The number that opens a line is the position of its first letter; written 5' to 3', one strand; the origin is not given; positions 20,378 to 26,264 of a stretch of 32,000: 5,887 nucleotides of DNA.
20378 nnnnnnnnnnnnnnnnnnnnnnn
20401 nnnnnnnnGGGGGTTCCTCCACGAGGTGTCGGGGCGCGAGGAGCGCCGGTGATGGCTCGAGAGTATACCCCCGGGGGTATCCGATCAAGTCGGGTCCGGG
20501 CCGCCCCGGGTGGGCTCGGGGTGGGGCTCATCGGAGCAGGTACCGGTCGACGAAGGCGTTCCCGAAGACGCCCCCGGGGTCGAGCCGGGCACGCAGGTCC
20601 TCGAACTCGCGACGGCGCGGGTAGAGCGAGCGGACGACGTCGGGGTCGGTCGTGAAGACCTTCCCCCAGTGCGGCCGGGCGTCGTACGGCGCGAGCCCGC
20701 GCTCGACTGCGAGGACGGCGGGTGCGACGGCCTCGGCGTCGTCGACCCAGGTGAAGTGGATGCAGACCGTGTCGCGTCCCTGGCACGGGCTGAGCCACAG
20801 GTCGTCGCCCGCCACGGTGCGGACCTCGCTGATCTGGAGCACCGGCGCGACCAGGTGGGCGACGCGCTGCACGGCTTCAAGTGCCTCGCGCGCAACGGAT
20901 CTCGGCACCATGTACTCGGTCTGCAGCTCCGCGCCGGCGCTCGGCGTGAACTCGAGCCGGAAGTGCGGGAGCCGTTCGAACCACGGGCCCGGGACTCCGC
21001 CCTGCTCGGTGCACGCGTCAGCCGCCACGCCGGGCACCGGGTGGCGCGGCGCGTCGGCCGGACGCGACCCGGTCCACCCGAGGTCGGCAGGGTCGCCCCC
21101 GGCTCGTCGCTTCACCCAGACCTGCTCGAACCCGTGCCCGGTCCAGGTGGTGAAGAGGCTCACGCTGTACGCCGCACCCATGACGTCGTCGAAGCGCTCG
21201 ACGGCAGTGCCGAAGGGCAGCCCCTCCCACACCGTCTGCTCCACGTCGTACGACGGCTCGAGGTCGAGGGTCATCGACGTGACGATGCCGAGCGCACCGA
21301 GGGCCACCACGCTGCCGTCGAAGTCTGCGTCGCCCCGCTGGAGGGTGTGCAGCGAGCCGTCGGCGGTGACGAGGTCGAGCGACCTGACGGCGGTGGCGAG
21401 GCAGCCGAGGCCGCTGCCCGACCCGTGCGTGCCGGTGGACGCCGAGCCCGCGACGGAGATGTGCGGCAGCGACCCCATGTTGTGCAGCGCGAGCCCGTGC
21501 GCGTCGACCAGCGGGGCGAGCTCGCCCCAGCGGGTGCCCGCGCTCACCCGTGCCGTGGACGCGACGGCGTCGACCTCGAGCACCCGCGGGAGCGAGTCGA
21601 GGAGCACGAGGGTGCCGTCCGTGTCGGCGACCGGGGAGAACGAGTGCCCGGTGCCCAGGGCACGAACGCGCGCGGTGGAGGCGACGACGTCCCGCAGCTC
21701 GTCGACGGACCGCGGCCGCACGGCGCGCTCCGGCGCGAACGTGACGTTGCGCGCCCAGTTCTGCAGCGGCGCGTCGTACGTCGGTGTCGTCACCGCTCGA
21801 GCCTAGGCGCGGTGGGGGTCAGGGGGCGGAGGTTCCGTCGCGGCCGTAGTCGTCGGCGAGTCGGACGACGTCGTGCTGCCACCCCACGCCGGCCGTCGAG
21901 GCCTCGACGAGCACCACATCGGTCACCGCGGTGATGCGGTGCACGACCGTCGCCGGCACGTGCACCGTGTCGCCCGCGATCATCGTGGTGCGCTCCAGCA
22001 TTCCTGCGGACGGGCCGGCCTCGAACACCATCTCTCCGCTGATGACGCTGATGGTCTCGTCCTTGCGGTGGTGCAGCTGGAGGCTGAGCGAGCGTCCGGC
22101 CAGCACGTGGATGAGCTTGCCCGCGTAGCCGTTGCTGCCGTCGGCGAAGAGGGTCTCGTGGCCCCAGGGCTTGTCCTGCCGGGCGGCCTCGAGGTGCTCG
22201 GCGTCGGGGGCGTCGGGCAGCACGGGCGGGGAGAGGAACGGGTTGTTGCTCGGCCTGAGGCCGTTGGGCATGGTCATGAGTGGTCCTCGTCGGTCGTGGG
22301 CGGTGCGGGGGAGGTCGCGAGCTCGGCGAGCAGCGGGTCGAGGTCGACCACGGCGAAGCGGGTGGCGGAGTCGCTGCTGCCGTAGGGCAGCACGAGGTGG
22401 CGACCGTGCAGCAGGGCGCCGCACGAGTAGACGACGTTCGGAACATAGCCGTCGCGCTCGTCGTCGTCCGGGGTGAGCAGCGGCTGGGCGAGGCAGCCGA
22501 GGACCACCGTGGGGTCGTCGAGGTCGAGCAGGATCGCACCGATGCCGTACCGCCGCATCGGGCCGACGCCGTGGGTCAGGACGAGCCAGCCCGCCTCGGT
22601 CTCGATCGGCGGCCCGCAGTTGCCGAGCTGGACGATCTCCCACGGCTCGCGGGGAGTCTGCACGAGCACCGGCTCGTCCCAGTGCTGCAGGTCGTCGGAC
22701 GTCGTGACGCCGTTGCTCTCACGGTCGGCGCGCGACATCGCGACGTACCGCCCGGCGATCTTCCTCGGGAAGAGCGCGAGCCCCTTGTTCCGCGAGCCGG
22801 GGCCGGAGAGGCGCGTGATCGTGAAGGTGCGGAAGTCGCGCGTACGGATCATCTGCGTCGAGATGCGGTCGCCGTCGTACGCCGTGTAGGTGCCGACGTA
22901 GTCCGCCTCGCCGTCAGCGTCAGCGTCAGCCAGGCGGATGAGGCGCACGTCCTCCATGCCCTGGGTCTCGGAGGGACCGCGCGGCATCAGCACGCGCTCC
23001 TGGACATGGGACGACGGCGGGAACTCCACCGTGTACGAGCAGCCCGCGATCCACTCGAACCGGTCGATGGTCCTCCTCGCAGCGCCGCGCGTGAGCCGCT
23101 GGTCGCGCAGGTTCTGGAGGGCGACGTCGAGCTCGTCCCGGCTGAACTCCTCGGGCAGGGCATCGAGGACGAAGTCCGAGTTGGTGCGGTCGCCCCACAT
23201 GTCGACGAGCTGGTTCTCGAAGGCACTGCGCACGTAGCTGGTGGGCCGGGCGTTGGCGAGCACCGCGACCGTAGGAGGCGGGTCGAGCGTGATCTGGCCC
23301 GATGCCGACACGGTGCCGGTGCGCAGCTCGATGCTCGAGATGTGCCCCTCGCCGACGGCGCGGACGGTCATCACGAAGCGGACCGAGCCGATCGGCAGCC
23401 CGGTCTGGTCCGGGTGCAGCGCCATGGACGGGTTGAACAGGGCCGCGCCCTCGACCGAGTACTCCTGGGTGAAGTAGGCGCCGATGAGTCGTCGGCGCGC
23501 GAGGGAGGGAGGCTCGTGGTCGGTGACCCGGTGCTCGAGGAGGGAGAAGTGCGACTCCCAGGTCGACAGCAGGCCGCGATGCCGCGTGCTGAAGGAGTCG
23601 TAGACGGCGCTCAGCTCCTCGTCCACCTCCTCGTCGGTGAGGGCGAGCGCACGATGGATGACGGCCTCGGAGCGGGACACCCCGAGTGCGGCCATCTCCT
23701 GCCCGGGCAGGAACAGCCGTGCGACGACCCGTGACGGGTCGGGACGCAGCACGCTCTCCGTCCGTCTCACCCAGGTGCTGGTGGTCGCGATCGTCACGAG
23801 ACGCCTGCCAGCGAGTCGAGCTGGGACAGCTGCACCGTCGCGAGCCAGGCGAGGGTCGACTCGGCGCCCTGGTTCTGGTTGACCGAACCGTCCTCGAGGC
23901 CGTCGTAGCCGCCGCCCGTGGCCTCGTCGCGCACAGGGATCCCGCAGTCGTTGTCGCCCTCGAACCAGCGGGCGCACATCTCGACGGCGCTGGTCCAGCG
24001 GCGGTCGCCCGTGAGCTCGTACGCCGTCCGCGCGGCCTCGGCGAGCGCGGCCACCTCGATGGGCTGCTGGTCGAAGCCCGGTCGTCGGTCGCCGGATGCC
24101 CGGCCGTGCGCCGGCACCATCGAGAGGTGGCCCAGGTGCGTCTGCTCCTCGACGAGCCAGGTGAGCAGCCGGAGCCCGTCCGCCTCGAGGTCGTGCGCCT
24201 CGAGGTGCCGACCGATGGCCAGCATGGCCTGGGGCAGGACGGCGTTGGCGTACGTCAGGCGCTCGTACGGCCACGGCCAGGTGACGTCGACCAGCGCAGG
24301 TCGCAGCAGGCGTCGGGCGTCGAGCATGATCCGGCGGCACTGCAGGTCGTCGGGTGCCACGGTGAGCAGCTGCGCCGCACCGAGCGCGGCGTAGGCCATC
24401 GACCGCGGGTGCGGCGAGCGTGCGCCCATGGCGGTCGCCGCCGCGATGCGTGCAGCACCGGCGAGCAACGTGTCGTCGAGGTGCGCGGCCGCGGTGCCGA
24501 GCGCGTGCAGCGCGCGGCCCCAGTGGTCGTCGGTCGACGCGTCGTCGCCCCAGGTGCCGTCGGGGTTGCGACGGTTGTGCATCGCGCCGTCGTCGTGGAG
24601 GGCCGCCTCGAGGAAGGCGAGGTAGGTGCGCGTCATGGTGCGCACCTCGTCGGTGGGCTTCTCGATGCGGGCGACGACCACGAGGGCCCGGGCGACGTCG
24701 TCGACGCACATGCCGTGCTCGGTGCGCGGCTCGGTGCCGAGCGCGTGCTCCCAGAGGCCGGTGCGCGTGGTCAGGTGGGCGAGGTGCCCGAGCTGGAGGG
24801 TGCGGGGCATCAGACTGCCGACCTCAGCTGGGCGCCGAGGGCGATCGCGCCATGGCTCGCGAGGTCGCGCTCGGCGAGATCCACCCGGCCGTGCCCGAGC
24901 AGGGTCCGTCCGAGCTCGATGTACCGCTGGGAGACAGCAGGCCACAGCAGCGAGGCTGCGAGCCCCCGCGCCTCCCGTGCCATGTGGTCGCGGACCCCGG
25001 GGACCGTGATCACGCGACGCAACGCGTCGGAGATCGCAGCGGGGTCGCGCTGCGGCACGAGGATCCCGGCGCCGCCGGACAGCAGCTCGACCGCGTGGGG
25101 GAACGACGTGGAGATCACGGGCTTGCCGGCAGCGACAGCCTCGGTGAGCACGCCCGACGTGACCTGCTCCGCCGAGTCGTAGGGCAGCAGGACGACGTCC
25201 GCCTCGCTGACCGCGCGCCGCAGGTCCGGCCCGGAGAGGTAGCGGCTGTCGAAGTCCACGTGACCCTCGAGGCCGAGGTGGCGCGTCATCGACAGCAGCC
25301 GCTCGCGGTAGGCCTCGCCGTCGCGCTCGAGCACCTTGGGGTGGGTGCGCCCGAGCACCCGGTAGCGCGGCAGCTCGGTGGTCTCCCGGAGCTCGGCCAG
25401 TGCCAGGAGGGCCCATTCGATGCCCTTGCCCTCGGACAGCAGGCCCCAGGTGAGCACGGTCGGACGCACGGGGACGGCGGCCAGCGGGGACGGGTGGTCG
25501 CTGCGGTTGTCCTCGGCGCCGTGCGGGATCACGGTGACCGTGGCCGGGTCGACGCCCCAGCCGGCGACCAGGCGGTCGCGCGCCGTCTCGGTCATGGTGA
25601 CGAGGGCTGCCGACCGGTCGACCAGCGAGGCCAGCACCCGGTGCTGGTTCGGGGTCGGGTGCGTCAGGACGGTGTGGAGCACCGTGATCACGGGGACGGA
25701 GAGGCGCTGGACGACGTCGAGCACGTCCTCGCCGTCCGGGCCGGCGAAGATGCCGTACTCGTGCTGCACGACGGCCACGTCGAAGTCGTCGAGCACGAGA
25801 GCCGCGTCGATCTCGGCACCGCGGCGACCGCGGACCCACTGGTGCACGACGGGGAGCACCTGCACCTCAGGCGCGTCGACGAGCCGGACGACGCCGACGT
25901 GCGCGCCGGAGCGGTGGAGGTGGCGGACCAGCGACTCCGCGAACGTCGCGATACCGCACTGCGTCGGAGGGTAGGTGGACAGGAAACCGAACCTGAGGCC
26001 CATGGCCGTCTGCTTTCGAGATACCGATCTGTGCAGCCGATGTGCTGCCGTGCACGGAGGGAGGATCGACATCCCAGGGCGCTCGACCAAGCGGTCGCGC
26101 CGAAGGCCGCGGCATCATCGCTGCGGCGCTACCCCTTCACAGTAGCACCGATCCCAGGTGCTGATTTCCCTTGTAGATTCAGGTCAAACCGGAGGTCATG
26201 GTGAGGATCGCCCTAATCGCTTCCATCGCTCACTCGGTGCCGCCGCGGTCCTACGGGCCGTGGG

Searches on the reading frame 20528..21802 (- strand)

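Call 10: search_protein_families(library=pfam, proteins=[window:20528-21802:-], max_evalue=0.01)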
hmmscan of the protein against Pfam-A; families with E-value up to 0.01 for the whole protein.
window:20528-21802:- (424 aa): 2 families
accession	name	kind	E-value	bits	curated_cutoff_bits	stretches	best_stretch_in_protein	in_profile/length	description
PF01565.28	FAD_binding_4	-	3.1e-25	88.9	26.4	1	24-154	1-138/139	FAD binding domain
PF04030.19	ALO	-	1.7e-21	77.5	23.1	1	294-420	127-257/258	D-arabinono-1,4-lactone oxidase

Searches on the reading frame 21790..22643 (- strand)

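Call 29: search_protein_families(library=pfam, proteins=[window:21790-22539:-, window:21819-22643:-], max_evalue=0.01)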
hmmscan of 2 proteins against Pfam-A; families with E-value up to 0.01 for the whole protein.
window:21790-22539:- (249 aa): 0 families

window:21819-22643:- (274 aa): 2 families
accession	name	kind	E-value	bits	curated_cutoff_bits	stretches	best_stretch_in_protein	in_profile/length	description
PF01050.24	MannoseP_isomer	-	9e-07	29.5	23.6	1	156-263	12-115/116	Mannose-6-phosphate isomerase C-terminal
PF07883.17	Cupin_2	-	1.3e-06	28.5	27.2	1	179-243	4-62/70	Cupin domain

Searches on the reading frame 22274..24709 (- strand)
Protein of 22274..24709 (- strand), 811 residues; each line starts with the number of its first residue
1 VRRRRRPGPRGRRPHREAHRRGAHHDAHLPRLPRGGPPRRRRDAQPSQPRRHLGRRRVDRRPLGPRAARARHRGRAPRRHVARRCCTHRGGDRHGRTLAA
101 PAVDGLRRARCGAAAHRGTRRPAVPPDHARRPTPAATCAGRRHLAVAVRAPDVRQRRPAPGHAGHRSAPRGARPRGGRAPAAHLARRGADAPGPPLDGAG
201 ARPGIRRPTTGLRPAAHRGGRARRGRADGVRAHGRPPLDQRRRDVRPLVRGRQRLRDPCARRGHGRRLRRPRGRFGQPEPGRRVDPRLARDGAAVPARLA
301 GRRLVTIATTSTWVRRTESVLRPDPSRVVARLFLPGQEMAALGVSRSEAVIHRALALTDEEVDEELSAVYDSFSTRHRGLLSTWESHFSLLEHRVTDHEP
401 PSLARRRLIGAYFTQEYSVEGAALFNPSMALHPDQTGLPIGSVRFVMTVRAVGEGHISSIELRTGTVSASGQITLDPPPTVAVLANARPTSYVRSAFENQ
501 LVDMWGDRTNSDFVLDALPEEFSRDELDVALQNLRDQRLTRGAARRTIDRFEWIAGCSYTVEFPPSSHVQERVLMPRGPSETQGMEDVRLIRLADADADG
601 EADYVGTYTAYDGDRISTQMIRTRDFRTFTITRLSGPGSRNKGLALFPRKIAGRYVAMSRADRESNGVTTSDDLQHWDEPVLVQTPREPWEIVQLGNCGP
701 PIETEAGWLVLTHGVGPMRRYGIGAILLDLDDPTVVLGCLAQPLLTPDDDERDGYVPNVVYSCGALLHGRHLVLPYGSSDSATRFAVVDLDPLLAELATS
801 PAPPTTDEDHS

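Call 29: search_protein_families(library=pfam, proteins=[window:22274-24709:-], max_evalue=0.01)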
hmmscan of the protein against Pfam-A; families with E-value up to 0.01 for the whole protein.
window:22274-24709:- (811 aa): 1 family
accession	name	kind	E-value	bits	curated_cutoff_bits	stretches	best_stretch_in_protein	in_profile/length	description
PF04041.19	Glyco_hydro_130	-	7.9e-26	91.2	26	1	570-794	84-315/320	beta-1,4-mannooligosaccharide phosphorylase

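Call 43: search_protein_families(library=pfam, proteins=[window:22640-24709:-], max_evalue=0.1)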
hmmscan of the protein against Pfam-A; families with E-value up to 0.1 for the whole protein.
window:22640-24709:- (690 aa): 1 family
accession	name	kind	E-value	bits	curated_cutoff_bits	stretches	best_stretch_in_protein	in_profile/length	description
PF04041.19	Glyco_hydro_130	-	7.8e-05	22.2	26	1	570-681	84-197/320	beta-1,4-mannooligosaccharide phosphorylase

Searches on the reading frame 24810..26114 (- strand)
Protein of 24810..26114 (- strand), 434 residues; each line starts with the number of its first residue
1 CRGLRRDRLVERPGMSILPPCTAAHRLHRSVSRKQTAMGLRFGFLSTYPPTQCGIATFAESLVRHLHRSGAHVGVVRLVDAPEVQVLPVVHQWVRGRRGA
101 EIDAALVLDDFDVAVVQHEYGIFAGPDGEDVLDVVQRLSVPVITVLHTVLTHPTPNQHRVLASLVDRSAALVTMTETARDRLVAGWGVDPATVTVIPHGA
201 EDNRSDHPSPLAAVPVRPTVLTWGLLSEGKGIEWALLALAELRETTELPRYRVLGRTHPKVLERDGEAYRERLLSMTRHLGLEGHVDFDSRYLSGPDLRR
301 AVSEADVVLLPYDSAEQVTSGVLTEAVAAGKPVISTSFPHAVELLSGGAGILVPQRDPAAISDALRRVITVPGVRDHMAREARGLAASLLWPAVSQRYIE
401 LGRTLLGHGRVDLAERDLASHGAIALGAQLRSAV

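Call 10: search_protein_families(library=pfam, proteins=[window:24810-26114:-], max_evalue=0.01)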
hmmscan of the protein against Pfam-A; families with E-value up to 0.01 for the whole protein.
window:24810-26114:- (434 aa): 5 families
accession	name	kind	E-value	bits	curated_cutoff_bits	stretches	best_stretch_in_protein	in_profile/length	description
PF13692.12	Glyco_trans_1_4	-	6.9e-18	65.7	27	1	217-369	1-140/142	Glycosyl transferases group 1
PF00534.26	Glycos_transf_1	-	6.6e-16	58.8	26.4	1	217-383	15-170/172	Glycosyl transferases group 1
PF13439.12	Glyco_transf_4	-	3.3e-08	34.2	28.5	1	54-202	3-168/170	Glycosyltransferase Family 4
PF13579.12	Glyco_trans_4_4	-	1.8e-05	25.6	29.7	1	54-199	2-158/158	Glycosyl transferase 4-like domain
PF13524.12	Glyco_trans_1_2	-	0.00062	20.2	25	1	250-383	16-126/144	Glycosyl transferase-like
